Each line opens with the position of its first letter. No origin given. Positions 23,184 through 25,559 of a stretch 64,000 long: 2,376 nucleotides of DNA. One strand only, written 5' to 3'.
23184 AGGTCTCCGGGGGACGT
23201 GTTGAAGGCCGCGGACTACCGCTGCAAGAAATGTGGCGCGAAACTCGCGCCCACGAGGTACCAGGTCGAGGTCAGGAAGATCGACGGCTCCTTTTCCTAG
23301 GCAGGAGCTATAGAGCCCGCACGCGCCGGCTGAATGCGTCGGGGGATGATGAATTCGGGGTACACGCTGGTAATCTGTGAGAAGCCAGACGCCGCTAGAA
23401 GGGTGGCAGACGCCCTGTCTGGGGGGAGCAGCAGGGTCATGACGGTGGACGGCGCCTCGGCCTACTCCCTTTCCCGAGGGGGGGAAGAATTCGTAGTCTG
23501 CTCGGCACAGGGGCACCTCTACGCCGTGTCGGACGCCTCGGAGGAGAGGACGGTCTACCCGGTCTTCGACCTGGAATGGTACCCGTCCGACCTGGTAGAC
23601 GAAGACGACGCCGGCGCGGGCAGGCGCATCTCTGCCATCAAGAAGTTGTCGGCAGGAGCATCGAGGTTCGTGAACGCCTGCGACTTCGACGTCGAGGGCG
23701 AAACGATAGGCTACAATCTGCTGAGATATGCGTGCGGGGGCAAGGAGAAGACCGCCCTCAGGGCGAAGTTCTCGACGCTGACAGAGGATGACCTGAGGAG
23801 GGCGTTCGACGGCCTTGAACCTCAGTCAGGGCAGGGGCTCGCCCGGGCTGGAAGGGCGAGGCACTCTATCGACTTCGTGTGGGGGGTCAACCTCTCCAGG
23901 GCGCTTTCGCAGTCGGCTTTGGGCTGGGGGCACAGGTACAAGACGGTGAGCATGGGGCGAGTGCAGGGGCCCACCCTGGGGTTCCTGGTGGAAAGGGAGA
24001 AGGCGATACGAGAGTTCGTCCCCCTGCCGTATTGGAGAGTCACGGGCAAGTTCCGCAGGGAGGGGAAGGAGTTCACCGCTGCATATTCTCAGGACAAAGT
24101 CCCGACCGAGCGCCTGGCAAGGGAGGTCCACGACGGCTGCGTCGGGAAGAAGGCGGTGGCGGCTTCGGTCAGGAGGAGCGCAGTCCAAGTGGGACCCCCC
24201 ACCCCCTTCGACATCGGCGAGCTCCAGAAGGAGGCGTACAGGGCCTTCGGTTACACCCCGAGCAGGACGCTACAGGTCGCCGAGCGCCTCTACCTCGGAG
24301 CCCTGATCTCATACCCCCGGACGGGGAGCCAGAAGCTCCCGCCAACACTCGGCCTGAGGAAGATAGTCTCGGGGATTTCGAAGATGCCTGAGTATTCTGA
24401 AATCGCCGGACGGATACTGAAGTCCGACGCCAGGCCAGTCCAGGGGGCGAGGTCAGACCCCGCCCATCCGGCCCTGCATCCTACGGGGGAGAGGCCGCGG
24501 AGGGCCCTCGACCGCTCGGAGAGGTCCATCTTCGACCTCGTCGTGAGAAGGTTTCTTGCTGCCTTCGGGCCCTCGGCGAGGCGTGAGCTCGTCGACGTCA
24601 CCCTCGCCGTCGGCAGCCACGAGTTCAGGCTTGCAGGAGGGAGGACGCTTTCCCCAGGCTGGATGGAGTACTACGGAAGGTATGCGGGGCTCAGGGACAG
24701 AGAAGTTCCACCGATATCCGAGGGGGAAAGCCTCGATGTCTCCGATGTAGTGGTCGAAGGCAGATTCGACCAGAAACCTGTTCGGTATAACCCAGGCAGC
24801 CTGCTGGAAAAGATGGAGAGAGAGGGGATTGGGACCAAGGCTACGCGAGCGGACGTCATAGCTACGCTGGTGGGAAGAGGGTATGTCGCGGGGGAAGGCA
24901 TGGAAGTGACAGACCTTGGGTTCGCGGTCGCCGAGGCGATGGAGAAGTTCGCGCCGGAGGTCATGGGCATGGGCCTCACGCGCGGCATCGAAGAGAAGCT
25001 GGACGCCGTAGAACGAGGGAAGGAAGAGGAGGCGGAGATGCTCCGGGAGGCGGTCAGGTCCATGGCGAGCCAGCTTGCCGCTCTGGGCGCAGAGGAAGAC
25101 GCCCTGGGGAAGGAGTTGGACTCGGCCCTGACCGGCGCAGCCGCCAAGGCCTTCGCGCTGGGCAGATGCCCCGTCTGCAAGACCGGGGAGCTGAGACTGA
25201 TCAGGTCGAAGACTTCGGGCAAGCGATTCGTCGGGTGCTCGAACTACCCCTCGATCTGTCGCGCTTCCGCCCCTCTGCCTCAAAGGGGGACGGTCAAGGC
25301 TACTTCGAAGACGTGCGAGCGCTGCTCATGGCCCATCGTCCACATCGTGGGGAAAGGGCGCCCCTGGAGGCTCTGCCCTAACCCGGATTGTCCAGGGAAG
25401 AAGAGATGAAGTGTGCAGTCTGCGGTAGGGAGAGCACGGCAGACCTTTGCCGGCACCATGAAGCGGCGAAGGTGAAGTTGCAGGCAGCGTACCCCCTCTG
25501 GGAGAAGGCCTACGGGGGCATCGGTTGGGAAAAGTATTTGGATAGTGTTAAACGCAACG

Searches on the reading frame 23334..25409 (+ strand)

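Call 89: search_protein_families(library=pfam, proteins=[window:23334-25409:+], max_evalue=0.001)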
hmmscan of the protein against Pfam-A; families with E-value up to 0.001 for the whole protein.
window:23334-25409:+ (691 aa): 3 families
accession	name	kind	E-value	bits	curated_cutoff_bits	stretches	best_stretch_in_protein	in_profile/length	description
PF01131.25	Topoisom_bac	-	5.2e-107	358.8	35.1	1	168-570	5-410/411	DNA topoisomerase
PF01751.28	Toprim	-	5.2e-11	43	23.1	1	11-148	1-95/96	Toprim domain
PF01396.24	Zn_ribbon_Top1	-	3.1e-06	27.3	32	1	611-649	3-37/39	Topoisomerase DNA binding C4 zinc finger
